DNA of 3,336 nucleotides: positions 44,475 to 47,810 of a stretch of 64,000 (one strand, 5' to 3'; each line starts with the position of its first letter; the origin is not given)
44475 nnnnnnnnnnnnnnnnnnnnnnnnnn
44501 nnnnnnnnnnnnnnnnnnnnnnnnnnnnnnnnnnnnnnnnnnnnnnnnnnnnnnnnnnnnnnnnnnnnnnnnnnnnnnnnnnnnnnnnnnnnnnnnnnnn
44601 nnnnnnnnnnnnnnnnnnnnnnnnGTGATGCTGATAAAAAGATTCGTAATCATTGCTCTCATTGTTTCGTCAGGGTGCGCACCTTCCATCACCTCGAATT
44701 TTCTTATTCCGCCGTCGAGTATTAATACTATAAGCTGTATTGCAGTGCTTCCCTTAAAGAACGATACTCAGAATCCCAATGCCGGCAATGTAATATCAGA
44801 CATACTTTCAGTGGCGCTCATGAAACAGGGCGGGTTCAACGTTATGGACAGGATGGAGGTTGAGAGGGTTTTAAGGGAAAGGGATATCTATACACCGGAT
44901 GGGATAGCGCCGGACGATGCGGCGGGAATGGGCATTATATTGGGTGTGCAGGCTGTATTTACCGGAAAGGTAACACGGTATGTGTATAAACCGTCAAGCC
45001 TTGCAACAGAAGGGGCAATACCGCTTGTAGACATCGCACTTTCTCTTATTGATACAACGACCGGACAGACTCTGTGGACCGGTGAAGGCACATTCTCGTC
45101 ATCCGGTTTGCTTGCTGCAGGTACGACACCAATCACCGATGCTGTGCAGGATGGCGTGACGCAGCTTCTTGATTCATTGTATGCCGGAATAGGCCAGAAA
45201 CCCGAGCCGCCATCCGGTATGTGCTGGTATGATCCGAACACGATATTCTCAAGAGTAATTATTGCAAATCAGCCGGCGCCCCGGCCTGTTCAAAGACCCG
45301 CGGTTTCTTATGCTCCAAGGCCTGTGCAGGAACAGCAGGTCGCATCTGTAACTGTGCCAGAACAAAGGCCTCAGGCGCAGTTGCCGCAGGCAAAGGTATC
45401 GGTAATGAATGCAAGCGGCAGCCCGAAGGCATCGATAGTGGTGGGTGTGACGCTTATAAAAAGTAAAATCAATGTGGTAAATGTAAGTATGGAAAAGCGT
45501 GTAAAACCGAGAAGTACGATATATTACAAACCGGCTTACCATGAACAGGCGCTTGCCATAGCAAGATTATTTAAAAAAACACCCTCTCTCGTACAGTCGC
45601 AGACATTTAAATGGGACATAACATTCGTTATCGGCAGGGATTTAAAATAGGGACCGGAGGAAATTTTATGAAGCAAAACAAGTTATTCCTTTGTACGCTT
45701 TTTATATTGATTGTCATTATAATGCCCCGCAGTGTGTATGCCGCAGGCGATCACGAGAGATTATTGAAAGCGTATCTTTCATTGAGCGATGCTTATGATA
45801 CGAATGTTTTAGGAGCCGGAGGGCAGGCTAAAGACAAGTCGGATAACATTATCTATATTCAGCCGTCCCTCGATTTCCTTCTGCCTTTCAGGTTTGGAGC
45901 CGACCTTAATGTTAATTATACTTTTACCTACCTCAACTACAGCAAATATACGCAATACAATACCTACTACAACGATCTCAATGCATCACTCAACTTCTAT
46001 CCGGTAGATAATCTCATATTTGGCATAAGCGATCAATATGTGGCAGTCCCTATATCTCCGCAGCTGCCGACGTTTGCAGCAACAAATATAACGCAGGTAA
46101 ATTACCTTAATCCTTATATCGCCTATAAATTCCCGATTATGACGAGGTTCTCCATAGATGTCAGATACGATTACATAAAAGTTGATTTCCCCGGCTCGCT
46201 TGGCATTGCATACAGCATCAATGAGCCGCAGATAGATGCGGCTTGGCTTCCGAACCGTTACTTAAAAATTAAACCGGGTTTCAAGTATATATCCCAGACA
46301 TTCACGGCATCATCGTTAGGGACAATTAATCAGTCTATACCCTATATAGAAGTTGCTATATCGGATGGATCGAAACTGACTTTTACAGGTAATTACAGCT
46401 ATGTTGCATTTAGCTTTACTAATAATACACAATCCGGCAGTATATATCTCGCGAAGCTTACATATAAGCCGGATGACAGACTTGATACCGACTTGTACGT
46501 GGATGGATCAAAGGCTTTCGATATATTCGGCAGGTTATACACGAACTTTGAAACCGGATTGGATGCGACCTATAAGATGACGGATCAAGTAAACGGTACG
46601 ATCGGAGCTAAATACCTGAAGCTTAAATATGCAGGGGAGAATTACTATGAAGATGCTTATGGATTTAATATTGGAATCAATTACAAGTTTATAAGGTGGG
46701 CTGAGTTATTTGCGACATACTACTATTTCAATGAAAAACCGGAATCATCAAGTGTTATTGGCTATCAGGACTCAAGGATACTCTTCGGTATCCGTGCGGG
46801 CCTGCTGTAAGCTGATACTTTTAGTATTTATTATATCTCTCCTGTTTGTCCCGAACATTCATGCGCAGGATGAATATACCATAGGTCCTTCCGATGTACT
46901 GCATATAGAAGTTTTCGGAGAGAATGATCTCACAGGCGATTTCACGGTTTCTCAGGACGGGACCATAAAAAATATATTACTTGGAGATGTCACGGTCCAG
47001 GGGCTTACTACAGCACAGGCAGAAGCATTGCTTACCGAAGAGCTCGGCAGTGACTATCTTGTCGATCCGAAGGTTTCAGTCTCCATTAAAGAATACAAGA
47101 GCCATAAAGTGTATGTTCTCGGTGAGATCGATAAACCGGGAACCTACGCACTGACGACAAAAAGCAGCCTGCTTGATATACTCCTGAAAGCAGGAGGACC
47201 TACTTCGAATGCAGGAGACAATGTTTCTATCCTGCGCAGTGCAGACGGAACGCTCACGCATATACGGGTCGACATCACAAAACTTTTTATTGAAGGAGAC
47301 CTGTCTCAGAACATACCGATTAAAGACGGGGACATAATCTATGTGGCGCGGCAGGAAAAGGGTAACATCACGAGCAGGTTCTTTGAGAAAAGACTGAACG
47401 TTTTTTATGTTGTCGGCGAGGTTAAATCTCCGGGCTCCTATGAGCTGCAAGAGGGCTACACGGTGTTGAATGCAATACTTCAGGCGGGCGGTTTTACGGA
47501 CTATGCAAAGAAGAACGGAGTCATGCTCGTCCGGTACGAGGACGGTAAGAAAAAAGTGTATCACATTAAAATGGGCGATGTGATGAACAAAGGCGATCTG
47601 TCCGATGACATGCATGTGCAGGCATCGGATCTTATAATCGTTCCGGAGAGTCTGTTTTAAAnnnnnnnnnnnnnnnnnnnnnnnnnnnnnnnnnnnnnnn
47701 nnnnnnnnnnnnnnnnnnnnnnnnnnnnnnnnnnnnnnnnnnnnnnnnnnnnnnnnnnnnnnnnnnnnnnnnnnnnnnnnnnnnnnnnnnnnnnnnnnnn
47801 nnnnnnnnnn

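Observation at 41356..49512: Candidate undescribed surface-assembly/export locus: novel secreted proteins, two CsgG/LpoB-fold lipoproteins, an OM barrel and Wza/Wzc, with no polymer-synthesis genes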

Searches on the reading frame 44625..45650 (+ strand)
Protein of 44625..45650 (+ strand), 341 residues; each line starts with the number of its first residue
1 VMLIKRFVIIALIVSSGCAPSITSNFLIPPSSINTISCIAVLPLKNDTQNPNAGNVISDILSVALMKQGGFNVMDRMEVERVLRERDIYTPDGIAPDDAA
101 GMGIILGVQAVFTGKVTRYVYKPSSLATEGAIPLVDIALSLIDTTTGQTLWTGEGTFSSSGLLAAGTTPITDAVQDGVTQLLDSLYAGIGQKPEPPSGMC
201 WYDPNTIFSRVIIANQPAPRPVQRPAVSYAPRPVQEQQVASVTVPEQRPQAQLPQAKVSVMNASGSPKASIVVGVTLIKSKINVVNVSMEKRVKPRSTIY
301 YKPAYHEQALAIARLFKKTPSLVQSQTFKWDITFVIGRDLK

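Call 3: search_protein_families(library=pfam, proteins=[window:44625-45650:+], max_evalue=0.1)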
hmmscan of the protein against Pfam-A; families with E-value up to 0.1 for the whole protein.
window:44625-45650:+ (341 aa): 5 families
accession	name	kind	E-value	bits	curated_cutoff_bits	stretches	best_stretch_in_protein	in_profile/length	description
PF03783.19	CsgG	-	3.5e-12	46.5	20.8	1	37-124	10-106/210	Curli production assembly/transport component CsgG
PF05643.16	GNA1162-like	-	2.7e-07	30.8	25.9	1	38-182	13-153/185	Putative lipoprotein GNA1162-like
PF13036.11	LpoB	-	4.9e-07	30.2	22.3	1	37-156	30-146/147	Peptidoglycan-synthase activator LpoB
PF13399.11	LytR_C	-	8.6e-05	23.8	22.2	1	255-339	1-85/86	LytR cell envelope-related transcriptional attenuator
PF04052.18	TolB_N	-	0.068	13.7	22.4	0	37-80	13-56/106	TolB amino-terminal domain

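Call 4: search_protein_families(library=ncbifam, proteins=[window:44625-45650:+], max_evalue=0.1)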
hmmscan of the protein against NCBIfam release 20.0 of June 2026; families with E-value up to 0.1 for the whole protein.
window:44625-45650:+ (341 aa): 1 family
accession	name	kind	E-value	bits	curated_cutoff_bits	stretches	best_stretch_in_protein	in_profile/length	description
TIGR02722.1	lp_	equivalog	6.2e-07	29.6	110.55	1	37-156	70-186/189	penicillin-binding protein activator LpoB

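Call 10: find_encoding_contigs(protein=window:44625-45650:+, flank=10000, max_places=6)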
Protein window:44625-45650:+ (341 aa): no gene with exactly this product is on record in the collection.

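Call 21: search_solved_structures(query=window:44625-45650:+, max_evalue=1, show_alignments=2)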
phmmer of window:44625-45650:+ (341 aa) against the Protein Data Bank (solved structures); distinct sequences matched with E-value up to 1: 4.
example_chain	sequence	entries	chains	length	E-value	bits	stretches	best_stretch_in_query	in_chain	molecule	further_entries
5t11_A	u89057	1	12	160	0.0019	21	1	39-171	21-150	Uncharacterized protein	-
5t10_A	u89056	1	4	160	0.0021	20.8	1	39-171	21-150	Uncharacterized protein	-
6uuj_C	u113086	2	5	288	0.17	14.5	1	108-182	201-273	ESX-3 secretion-associated protein EspG3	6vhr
5dlb_A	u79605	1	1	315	0.2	14.3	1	108-182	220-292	chaperone EspG3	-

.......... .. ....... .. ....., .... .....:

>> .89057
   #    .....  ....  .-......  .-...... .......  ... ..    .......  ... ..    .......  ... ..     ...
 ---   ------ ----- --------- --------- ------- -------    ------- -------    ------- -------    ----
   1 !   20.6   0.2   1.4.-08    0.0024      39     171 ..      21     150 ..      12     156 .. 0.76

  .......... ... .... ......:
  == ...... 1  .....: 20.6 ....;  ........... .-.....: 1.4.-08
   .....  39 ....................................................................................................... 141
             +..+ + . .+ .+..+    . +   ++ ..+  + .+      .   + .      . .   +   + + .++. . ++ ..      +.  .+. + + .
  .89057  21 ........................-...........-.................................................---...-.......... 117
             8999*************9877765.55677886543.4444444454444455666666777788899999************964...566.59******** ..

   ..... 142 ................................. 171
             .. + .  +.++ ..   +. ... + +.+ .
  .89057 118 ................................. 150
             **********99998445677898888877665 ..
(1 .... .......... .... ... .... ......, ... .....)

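Call 42: find_homologous_proteins(query=window:44625-45650:+, max_evalue=0.001)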
Query window:44625-45650:+ (341 aa): 17 proteins with E <= 0.001 among 6389 candidates.
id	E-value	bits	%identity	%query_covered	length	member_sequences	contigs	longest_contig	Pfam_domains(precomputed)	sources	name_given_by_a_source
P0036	3.8e-218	741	100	100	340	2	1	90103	PF13036.12,PF03783.21,PF05643.17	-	-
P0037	2.1e-190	650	71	98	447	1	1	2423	PF13036.12,PF03783.21,PF13399.12,PF05643.17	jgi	jgi:polysaccharide biosynthesis protein PelC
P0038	3.1e-164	564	60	98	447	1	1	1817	PF13036.12,PF03783.21,PF13399.12,PF05643.17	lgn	-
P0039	3.9e-147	508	65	99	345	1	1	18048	PF13036.12,PF03783.21,PF13399.12,PF05643.17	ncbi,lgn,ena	-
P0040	1.4e-139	483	65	99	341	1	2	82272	PF13036.12,PF03783.21,PF13399.12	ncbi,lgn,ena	-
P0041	1.6e-139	483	65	99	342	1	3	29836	PF03783.21,PF13399.12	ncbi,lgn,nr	ncbi:MAG: LytR C-terminal domain-containing protein [Deltaproteobacteria bacterium]|nr:LytR C-termin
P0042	5.5e-137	475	63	100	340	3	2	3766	PF13036.12,PF03783.21,PF05643.17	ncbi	-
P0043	1.8e-136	473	60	100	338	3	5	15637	PF13036.12,PF03783.21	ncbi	ncbi:MAG: CsgG/HfaB family protein [bacterium]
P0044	1.9e-136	473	64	100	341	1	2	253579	PF13036.12,PF03783.21,PF13399.12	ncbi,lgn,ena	-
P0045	1.6e-134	466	59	100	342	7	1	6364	PF13036.12,PF03783.21,PF13399.12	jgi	jgi:hypothetical protein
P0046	9.9e-134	464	63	100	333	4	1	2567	PF13036.12,PF03783.21,PF05643.17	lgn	-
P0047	2.2e-133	463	62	99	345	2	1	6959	PF13036.12,PF03783.21,PF13399.12,PF05643.17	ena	-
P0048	3.3e-133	462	62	100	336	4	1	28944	PF13036.12,PF03783.21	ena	-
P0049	1.4e-132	460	60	100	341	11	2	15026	PF13036.12,PF03783.21,PF13399.12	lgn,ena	-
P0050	1.6e-131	457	60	100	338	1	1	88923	PF03783.21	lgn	-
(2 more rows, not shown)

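Call 69: predict_structure(alignment_id=A4)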
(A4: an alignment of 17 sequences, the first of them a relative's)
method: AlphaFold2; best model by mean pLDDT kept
length: 340 residues; sequences in the alignment: 17
mean_pLDDT: 73.5   pTM: 0.55
mean pLDDT of the five models: 73.5, 71.9, 71.9, 64.9, 62.1
residues with pLDDT >= 90: 69; 70-90: 165; 50-70: 48; < 50: 58
segments of 3 or more residues with pLDDT < 50: 11-17, 202-249
pLDDT, mean of each block of 10 residues (from residue 1): 52 48 89 88 90 90 88 83 77 86 85 90 57 89 88 82 59 89 90 67 42 32 32 34 37 79 78 74 73 87 90 86 85 83
secondary structure, 60 per line:
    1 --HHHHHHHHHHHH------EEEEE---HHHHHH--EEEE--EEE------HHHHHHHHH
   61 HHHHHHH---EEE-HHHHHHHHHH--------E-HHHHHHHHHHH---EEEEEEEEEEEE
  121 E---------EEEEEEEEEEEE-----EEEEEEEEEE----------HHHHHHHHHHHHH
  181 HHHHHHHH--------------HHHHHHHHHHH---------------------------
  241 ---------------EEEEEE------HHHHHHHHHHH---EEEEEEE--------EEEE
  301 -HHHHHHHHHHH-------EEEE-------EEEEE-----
elements in order: H3-14 E21-25 H29-34 E37-40 E43-45 H52-67 E71-73 H75-84 H95-105 E109-121 E131-142 E148-157 H168-188 H203-213 E256-261 H268-278 E282-288 E297-300 H302-312 E320-323 E331-335

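Call 76: fold_search(model_id=the predicted structure, library=pdb)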
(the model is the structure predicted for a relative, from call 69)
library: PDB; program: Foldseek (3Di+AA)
matches with E <= 10: 1028; with E <= 0.001: 39
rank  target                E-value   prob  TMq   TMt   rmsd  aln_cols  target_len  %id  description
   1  5t0z_A                8.1e-11  1.00  0.38  0.78   4.3       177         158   17  PelC from Geobacter metallireducens (released 2017-03-15)
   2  5t0z_B                9.1e-11  1.00  0.39  0.79   3.9       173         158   17  PelC from Geobacter metallireducens (released 2017-03-15)
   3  5t0z_C                4.8e-10  1.00  0.37  0.77   3.3       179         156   16  PelC from Geobacter metallireducens (released 2017-03-15)
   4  5t0z_D                5.1e-10  1.00  0.37  0.76   3.9       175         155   16  PelC from Geobacter metallireducens (released 2017-03-15)
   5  5t10_B                5.7e-10  1.00  0.36  0.81   3.6       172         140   20  PelC dodecamer from Paraburkholderia phytofirmans, space group P6 (released 2017-03-15)
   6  5t10_C                5.7e-10  1.00  0.30  0.67   5.2       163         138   20  PelC dodecamer from Paraburkholderia phytofirmans, space group P6 (released 2017-03-15)
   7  5t11_I                8.8e-10  1.00  0.31  0.70   4.9       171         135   18  PelC L103M dodecamer from Paraburkholderia phytofirmans, space group C2 (released 2017-03-15)
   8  9h80_A                1.1e-09  1.00  0.34  0.71   5.1       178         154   21  Structure of the outer membrane exopolysaccharide transporter PelBC (released 2025-06-11)
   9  5t11_E                1.3e-09  1.00  0.33  0.71   4.3       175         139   21  PelC L103M dodecamer from Paraburkholderia phytofirmans, space group C2 (released 2017-03-15)
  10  5t11_G                1.6e-09  1.00  0.30  0.67   5.5       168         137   19  PelC L103M dodecamer from Paraburkholderia phytofirmans, space group C2 (released 2017-03-15)
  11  5t11_B                3.0e-09  1.00  0.33  0.72   4.6       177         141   19  PelC L103M dodecamer from Paraburkholderia phytofirmans, space group C2 (released 2017-03-15)
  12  5t11_F                3.6e-09  1.00  0.32  0.73   4.3       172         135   20  PelC L103M dodecamer from Paraburkholderia phytofirmans, space group C2 (released 2017-03-15)
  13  5t10_A                3.6e-09  1.00  0.30  0.71   4.6       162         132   20  PelC dodecamer from Paraburkholderia phytofirmans, space group P6 (released 2017-03-15)
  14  5t11_H                4.1e-09  1.00  0.32  0.71   4.9       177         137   18  PelC L103M dodecamer from Paraburkholderia phytofirmans, space group C2 (released 2017-03-15)
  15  5t11_A                4.6e-09  1.00  0.32  0.73   4.1       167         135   22  PelC L103M dodecamer from Paraburkholderia phytofirmans, space group C2 (released 2017-03-15)
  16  5t11_D                7.5e-09  1.00  0.31  0.73   4.7       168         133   19  PelC L103M dodecamer from Paraburkholderia phytofirmans, space group C2 (released 2017-03-15)
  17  5t11_C                8.5e-09  1.00  0.30  0.70   4.8       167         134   22  PelC L103M dodecamer from Paraburkholderia phytofirmans, space group C2 (released 2017-03-15)
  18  5t11_L                9.0e-09  1.00  0.31  0.68   5.1       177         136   19  PelC L103M dodecamer from Paraburkholderia phytofirmans, space group C2 (released 2017-03-15)
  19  5t11_K                1.0e-08  1.00  0.32  0.77   4.0       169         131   20  PelC L103M dodecamer from Paraburkholderia phytofirmans, space group C2 (released 2017-03-15)
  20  4hrv_B                2.9e-08  1.00  0.33  0.71   4.4       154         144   19  Crystal Structure of Lipoprotein GNA1162 from Neisseria meningitidis (released 2013-04-24)
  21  3w1e                  1.2e-06  1.00  0.32  0.30   5.7       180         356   10  Structure of FlgT, a flagellar basal body component protein (released 2013-04-03)
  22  4hrv_A                1.4e-06  1.00  0.32  0.69   4.9       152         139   20  Crystal Structure of Lipoprotein GNA1162 from Neisseria meningitidis (released 2013-04-24)
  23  8z5n_0                5.2e-06  1.00  0.28  0.27   6.2       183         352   12  Cryo-EM structure of the LPHT ring (released 2025-10-22)
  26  4uv2_P                1.1e-04  1.00  0.30  0.45  12.5       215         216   12  Structure of the curli transport lipoprotein CsgG in a non-lipidated, pre-pore conformation (released 2014-09-24)
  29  2iqi_B                1.9e-04  0.99  0.20  0.36  13.2       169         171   12  Crystal structure of protein XCC0632 from Xanthomonas campestris, Pfam DUF330 (released 2006-11-07)
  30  4uv2_O                2.2e-04  1.00  0.30  0.45   9.5       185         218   14  Structure of the curli transport lipoprotein CsgG in a non-lipidated, pre-pore conformation (released 2014-09-24)
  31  4uv2_G                3.1e-04  1.00  0.28  0.38   9.6       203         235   16  Structure of the curli transport lipoprotein CsgG in a non-lipidated, pre-pore conformation (released 2014-09-24)
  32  2iqi_G                4.0e-04  1.00  0.29  0.53   5.0       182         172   10  Crystal structure of protein XCC0632 from Xanthomonas campestris, Pfam DUF330 (released 2006-11-07)
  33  4uv2_J                4.5e-04  1.00  0.29  0.42   9.9       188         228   15  Structure of the curli transport lipoprotein CsgG in a non-lipidated, pre-pore conformation (released 2014-09-24)
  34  4uv2_I                4.8e-04  1.00  0.28  0.37   9.9       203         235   16  Structure of the curli transport lipoprotein CsgG in a non-lipidated, pre-pore conformation (released 2014-09-24)
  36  4uv2_E                6.2e-04  1.00  0.28  0.37   9.9       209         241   14  Structure of the curli transport lipoprotein CsgG in a non-lipidated, pre-pore conformation (released 2014-09-24)
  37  4uv2_M                7.0e-04  1.00  0.31  0.46   9.8       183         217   14  Structure of the curli transport lipoprotein CsgG in a non-lipidated, pre-pore conformation (released 2014-09-24)
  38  2iqi_A                7.0e-04  1.00  0.27  0.49   4.3       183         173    9  Crystal structure of protein XCC0632 from Xanthomonas campestris, Pfam DUF330 (released 2006-11-07)
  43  4uv2_A                1.5e-03  1.00  0.28  0.39   9.2       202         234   14  Structure of the curli transport lipoprotein CsgG in a non-lipidated, pre-pore conformation (released 2014-09-24)
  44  2iqi_F                2.1e-03  0.92  0.21  0.36  10.7       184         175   10  Crystal structure of protein XCC0632 from Xanthomonas campestris, Pfam DUF330 (released 2006-11-07)
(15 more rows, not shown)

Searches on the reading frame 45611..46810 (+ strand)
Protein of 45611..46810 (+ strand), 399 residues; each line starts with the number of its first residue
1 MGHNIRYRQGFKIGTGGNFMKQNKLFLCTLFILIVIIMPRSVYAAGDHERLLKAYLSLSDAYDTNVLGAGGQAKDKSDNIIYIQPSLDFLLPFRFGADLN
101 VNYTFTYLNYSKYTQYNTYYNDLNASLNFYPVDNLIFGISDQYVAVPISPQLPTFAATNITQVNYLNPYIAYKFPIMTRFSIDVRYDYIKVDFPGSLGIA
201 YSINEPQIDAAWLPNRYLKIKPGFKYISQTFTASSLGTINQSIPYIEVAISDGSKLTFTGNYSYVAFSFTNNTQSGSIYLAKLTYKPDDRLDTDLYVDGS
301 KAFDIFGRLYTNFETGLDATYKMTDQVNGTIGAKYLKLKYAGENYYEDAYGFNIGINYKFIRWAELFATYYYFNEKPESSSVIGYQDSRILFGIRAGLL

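Call 3: search_protein_families(library=pfam, proteins=[window:45611-46810:+], max_evalue=0.1)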
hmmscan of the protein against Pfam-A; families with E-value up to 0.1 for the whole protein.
window:45611-46810:+ (399 aa): 1 family
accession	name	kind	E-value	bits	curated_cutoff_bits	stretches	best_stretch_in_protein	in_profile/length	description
PF10082.15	BBP2_2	-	7.6e-05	22.2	23.7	1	314-395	295-375/378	Putative beta-barrel porin 2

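Call 4: search_protein_families(library=ncbifam, proteins=[window:45611-46810:+], max_evalue=0.1)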
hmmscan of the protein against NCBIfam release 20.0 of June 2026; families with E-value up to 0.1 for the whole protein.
window:45611-46810:+ (399 aa): 1 family
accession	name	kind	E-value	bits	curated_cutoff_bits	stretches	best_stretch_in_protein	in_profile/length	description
TIGR03016.1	pepcterm_hypo_1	hypoth_equivalog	1.9e-08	33.7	90.85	2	52-193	6-149/477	TIGR03016 family PEP-CTERM system-associated outer membrane protein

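Call 28: search_solved_structures(query=window:45611-46810:+, max_evalue=1)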
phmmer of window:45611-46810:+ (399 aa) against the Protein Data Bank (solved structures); distinct sequences matched with E-value up to 1: 0.

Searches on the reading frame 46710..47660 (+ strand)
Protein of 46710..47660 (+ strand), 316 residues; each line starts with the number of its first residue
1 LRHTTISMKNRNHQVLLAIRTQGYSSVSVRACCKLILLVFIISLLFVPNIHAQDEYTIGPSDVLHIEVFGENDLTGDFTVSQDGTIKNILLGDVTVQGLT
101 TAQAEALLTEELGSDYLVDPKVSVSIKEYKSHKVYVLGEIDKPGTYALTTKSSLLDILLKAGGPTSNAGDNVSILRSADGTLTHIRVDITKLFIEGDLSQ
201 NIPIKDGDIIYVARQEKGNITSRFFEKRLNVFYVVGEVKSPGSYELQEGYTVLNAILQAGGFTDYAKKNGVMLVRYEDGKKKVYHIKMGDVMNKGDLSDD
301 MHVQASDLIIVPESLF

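Call 3: search_protein_families(library=pfam, proteins=[window:46710-47660:+], max_evalue=0.1)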
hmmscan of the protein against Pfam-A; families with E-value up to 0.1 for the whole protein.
window:46710-47660:+ (316 aa): 4 families
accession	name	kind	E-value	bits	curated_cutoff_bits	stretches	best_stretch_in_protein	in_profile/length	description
PF22461.2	SLBB_2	-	4.4e-27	94.4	27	2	232-311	3-79/79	SLBB domain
PF10531.15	SLBB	-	6.9e-26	90.3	27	2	231-276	1-46/55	SLBB domain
PF02563.21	Poly_export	-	4e-23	81.8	28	1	52-126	3-76/77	Polysaccharide biosynthesis/export protein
PF18886.6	DUF5649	-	0.031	15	25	0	69-104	14-47/68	Repeats of unknown function (DUF5649)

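Call 4: search_protein_families(library=ncbifam, proteins=[window:46710-47660:+], max_evalue=0.1)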
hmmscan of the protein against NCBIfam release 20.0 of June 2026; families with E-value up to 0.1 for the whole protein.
window:46710-47660:+ (316 aa): 5 families
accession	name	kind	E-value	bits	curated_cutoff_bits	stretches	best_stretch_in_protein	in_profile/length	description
TIGR03027.2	pepcterm_export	equivalog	9.5e-56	188.1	180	2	55-214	2-166/169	XrtA/PEP-CTERM system exopolysaccharide export protein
TIGR03028.1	EpsE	equivalog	1.3e-49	168.7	262.65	1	55-316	1-239/239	polysaccharide export protein EpsE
NF011658.0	PRK15078.1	subfamily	1.1e-33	116.6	333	2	54-217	83-254/380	polysaccharide export protein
NF041843.1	EpsY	equivalog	1.2e-33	116.1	320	2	30-212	28-210/211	exopolysaccharide export protein EpsY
NF045978.1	ComEA_MAG0490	equivalog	4.4e-05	23.3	98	1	126-162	35-71/162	MAG0490 family ComEA-like DNA-binding protein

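Call 29: search_solved_structures(query=window:46710-47660:+, max_evalue=0.001)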
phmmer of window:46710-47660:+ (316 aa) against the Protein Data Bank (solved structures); distinct sequences matched with E-value up to 0.001: 9.
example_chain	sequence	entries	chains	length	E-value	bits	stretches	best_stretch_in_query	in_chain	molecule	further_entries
9n9a_A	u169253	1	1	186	8.1e-23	84.4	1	57-213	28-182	Polysaccharide export protein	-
26gs_O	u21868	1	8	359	1.4e-18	70.5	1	52-279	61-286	Putative polysaccharide export protein Wza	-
9xgv_C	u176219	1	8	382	1.8e-18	70.2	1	52-279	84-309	Putative polysaccharide export protein Wza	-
9r60_A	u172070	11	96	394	1.9e-18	70.1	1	52-279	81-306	Putative polysaccharide export protein Wza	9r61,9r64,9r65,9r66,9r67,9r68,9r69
7xfd_A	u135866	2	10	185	1.1e-17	67.7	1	52-214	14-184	Polysaccharide export protein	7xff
2w8i_A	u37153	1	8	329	9e-16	61.3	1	50-280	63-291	PUTATIVE OUTER MEMBRANE LIPOPROTEIN WZA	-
2w8h_A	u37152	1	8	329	1.1e-15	61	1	50-277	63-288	PUTATIVE OUTER MEMBRANE LIPOPROTEIN WZA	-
2j58_A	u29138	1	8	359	1.1e-15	61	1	50-280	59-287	OUTER MEMBRANE LIPOPROTEIN WZA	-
9v6l_D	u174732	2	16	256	0.00021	24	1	78-218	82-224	Biofilm formation protein PslD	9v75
